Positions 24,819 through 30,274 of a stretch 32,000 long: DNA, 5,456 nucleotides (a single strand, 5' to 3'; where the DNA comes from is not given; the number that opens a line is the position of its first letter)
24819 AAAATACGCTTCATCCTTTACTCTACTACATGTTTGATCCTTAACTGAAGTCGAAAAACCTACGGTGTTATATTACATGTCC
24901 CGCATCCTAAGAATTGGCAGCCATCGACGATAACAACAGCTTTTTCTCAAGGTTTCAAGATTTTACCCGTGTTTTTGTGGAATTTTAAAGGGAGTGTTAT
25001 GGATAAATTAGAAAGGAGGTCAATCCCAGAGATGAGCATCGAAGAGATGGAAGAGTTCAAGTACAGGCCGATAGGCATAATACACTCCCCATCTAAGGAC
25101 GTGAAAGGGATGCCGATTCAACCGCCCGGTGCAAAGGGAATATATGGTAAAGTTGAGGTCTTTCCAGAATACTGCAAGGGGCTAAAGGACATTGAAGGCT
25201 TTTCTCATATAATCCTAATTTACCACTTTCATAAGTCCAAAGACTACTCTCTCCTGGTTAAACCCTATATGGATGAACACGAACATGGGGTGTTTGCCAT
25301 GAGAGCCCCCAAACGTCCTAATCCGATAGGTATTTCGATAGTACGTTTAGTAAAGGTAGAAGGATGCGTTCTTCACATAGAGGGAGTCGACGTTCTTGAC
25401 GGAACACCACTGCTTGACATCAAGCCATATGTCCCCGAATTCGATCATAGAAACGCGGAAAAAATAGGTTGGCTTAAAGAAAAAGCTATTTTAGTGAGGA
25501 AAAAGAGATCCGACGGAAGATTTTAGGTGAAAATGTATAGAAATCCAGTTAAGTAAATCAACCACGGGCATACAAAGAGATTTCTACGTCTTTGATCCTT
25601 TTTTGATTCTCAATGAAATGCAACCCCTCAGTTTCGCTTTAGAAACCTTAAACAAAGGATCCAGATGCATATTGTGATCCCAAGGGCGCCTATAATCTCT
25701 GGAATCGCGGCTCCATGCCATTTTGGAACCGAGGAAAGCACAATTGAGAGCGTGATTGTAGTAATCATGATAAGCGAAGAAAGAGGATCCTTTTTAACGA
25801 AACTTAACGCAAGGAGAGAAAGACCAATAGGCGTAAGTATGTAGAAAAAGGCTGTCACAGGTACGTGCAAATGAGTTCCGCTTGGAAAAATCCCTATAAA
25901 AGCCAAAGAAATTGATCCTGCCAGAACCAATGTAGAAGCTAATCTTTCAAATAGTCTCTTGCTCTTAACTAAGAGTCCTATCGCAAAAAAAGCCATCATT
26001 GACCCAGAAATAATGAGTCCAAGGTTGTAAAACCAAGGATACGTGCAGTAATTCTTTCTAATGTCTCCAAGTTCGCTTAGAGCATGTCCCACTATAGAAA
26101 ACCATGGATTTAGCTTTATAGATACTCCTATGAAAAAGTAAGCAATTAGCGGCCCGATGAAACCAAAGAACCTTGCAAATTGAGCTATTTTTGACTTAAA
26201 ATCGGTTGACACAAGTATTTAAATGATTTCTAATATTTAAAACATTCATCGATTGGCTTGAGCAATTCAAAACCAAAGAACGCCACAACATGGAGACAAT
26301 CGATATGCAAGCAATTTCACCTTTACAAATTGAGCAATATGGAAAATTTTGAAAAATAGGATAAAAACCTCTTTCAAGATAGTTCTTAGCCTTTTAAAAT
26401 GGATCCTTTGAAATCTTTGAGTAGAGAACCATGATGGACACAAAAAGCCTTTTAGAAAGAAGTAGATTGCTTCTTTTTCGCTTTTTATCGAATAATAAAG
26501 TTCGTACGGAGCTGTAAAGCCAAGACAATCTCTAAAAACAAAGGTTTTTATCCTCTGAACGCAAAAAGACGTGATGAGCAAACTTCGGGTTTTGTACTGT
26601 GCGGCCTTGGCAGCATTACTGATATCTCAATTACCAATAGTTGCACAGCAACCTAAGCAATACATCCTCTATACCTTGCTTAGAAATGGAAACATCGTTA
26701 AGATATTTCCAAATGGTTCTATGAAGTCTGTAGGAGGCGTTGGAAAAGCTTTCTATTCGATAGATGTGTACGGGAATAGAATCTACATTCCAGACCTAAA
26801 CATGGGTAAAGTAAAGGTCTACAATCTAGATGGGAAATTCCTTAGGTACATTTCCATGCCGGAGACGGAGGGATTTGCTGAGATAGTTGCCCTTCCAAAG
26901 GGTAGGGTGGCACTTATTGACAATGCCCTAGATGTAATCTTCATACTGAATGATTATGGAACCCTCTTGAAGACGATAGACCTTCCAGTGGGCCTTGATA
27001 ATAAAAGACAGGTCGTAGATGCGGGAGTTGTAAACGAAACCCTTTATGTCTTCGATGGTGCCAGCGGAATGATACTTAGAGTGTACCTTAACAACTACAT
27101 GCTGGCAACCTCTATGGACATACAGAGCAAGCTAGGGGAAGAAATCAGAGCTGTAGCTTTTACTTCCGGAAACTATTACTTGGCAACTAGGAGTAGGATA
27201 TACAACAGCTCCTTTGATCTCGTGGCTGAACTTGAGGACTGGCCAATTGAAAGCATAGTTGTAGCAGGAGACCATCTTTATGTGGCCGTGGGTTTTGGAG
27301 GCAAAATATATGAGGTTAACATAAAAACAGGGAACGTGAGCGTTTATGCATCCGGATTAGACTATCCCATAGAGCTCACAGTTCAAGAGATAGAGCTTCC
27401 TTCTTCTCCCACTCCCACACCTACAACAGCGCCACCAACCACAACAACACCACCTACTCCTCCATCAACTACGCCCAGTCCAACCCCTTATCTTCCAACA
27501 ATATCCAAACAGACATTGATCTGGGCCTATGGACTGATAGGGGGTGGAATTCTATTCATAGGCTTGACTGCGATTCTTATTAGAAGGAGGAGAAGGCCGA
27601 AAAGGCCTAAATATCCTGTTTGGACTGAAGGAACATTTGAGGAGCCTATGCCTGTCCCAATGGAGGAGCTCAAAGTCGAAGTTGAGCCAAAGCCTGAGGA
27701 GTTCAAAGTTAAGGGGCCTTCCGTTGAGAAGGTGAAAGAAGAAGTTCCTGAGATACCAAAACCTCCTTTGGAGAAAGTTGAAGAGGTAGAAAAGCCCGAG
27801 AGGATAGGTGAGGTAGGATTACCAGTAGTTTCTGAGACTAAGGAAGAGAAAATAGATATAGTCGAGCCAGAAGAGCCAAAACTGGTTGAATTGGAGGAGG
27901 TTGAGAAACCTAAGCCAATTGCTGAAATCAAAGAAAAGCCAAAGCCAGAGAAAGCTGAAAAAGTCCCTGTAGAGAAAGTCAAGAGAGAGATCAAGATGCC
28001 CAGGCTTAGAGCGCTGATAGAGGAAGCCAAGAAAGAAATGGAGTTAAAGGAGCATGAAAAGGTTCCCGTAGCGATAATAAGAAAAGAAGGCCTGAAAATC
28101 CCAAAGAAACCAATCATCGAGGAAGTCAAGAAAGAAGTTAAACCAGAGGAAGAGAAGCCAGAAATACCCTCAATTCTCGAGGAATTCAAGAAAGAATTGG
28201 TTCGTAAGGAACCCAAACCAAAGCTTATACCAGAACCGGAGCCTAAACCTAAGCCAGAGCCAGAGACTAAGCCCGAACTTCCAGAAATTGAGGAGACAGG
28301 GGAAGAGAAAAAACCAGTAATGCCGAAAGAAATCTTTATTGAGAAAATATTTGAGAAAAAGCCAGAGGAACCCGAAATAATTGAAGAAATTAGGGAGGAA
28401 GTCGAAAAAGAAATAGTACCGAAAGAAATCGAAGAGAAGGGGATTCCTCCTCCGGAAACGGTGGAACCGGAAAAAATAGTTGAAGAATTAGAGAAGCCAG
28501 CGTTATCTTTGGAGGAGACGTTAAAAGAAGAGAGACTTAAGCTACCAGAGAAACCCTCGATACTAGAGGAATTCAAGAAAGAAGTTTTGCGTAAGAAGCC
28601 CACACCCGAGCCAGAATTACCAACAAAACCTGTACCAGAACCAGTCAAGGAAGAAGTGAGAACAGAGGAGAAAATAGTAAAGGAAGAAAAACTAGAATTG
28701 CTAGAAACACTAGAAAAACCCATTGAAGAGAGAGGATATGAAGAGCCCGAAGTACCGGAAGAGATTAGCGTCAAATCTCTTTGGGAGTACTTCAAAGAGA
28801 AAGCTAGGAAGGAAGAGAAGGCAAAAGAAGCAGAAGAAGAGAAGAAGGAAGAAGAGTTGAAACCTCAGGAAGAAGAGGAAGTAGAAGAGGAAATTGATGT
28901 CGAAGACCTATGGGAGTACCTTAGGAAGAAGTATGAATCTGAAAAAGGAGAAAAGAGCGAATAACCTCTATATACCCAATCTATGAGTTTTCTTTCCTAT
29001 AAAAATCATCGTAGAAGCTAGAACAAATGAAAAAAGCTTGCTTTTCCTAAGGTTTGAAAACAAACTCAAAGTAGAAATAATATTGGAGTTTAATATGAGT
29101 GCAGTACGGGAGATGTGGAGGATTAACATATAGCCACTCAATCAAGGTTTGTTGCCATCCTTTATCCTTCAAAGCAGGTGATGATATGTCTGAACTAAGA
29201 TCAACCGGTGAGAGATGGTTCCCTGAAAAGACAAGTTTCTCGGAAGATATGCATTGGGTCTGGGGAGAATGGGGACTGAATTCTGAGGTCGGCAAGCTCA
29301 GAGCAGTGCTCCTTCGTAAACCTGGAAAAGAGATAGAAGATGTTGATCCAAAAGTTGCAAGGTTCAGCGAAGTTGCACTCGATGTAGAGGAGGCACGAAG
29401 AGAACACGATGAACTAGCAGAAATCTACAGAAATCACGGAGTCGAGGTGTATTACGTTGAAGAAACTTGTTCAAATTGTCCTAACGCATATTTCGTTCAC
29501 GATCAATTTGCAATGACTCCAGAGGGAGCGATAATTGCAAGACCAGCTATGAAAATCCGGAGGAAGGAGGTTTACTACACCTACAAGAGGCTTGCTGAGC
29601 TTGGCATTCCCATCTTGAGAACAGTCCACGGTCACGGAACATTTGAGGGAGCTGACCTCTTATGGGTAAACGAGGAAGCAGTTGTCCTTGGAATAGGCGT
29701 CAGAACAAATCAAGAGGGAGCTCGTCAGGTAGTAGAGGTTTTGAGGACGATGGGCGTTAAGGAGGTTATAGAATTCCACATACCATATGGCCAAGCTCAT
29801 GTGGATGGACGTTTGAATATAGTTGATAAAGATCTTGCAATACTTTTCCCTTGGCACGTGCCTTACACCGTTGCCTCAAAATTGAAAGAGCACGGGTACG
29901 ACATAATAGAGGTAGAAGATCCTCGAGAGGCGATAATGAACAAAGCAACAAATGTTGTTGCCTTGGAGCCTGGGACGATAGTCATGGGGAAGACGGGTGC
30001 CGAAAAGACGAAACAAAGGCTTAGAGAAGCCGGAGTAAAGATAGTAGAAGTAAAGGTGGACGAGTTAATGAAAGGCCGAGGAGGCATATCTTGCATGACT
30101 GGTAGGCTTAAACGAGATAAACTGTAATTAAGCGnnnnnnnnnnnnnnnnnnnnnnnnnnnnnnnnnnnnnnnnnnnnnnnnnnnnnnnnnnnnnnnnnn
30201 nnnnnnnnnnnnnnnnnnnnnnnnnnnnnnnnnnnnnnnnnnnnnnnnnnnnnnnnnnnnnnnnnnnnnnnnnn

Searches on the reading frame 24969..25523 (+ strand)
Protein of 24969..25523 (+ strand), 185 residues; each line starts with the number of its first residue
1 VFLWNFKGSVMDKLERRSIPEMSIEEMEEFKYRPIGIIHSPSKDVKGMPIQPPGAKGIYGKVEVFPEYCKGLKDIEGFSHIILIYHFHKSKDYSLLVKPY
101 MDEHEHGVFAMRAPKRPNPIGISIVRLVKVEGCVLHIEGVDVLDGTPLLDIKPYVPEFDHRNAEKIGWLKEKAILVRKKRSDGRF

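Call 55: search_protein_families(library=pfam, proteins=[window:24969-25523:+], max_evalue=0.00001)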
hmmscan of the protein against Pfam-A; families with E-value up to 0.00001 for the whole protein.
window:24969-25523:+ (185 aa): 1 family
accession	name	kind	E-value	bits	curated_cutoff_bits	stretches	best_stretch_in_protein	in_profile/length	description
PF01980.22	TrmO_N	-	8.2e-43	145.8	26.8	1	47-159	1-116/116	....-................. O N-terminal domain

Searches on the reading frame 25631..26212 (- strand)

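Call 57: search_protein_families(library=pfam, proteins=[window:25631-26212:-], max_evalue=0.00001)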
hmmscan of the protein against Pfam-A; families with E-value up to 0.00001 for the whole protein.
window:25631-26212:- (194 aa): 1 family
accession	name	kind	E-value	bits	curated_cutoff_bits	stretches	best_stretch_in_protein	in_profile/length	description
PF06197.19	DUF998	-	7e-21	75.1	30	1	19-188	2-183/184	Protein of unknown function (DUF998)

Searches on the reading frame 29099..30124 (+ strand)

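Call 57: search_protein_families(library=pfam, proteins=[window:29099-30124:+], max_evalue=0.00001)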
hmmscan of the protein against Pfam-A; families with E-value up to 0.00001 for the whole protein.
window:29099-30124:+ (342 aa): 2 families
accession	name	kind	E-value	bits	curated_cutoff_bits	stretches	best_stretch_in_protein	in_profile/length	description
PF02274.22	ADI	-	3.7e-35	122.1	22.8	2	127-251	121-258/377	Arginine deiminase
PF19420.4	DDAH_eukar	-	6.1e-17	62.2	23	1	97-334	26-287/291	N,N dimethylarginine dimethylhydrolase, eukaryotic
